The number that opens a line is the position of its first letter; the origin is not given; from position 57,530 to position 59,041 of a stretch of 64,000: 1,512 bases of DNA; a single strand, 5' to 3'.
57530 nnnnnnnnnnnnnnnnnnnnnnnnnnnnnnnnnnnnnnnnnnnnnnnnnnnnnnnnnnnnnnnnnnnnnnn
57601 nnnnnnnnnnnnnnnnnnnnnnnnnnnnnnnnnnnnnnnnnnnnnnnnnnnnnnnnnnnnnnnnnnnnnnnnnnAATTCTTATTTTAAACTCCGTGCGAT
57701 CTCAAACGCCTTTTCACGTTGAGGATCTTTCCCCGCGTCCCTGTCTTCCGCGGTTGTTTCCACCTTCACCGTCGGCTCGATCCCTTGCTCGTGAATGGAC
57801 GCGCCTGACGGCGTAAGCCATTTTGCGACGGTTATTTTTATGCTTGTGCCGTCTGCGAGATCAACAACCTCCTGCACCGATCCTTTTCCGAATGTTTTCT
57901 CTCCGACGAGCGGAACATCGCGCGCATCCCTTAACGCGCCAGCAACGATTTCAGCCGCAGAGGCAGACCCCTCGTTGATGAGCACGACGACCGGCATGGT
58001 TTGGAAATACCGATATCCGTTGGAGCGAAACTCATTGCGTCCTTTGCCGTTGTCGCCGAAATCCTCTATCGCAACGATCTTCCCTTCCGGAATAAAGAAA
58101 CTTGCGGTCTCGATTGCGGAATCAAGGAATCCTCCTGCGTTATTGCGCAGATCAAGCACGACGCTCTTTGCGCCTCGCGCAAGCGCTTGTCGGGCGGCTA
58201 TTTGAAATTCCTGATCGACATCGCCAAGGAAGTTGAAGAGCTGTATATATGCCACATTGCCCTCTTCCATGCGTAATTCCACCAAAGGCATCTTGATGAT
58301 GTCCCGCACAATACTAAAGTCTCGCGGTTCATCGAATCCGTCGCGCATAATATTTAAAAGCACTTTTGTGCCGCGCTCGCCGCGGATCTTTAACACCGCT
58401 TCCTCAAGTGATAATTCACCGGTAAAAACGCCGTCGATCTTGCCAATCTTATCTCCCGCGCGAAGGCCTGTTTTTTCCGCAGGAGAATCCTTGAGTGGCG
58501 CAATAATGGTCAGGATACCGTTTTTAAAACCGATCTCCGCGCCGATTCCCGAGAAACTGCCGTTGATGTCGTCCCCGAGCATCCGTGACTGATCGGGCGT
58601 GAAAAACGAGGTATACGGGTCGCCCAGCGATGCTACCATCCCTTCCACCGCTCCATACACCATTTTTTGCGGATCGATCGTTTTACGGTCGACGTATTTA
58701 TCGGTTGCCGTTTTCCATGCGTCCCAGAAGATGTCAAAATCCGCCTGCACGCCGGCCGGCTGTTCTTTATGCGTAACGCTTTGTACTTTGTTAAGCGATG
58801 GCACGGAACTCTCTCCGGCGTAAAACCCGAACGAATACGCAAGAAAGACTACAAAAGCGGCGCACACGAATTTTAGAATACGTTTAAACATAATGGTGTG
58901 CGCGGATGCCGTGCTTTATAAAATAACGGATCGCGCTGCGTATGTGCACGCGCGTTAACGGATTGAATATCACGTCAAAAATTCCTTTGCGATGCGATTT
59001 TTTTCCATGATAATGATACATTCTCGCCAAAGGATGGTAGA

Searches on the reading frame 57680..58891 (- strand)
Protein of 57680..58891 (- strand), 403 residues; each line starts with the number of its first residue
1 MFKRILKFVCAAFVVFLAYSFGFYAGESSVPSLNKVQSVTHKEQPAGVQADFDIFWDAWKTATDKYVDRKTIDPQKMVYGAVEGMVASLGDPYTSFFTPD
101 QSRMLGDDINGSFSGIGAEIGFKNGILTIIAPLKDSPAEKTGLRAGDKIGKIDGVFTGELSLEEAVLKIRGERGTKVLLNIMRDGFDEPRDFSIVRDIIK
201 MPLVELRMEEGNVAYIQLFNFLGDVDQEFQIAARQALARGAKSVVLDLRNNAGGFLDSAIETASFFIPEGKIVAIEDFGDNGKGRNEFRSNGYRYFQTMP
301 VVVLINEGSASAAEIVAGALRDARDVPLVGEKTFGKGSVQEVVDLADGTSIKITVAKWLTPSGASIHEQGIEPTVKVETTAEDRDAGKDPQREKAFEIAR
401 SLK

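Call 61: search_protein_families(library=pfam, proteins=[window:57680-58891:-], max_evalue=0.000001)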
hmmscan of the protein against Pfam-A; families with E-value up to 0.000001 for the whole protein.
window:57680-58891:- (403 aa): 5 families
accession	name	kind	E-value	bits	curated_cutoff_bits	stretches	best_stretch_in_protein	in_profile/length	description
PF03572.23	Peptidase_S41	-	2.8e-48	164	24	1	212-377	1-165/165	Peptidase family S41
PF22694.1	CtpB_N-like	-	7.2e-09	36.4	27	1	21-96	6-80/85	Activating protease CtpB N-terminal domain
PF17820.7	PDZ_6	-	3.9e-08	33.3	27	1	131-181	4-52/54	PDZ domain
PF00595.29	PDZ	-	6.1e-08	33.4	23.2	1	126-182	26-81/81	PDZ domain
PF13180.12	PDZ_2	-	3.2e-07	31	27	1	116-186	3-72/80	PDZ domain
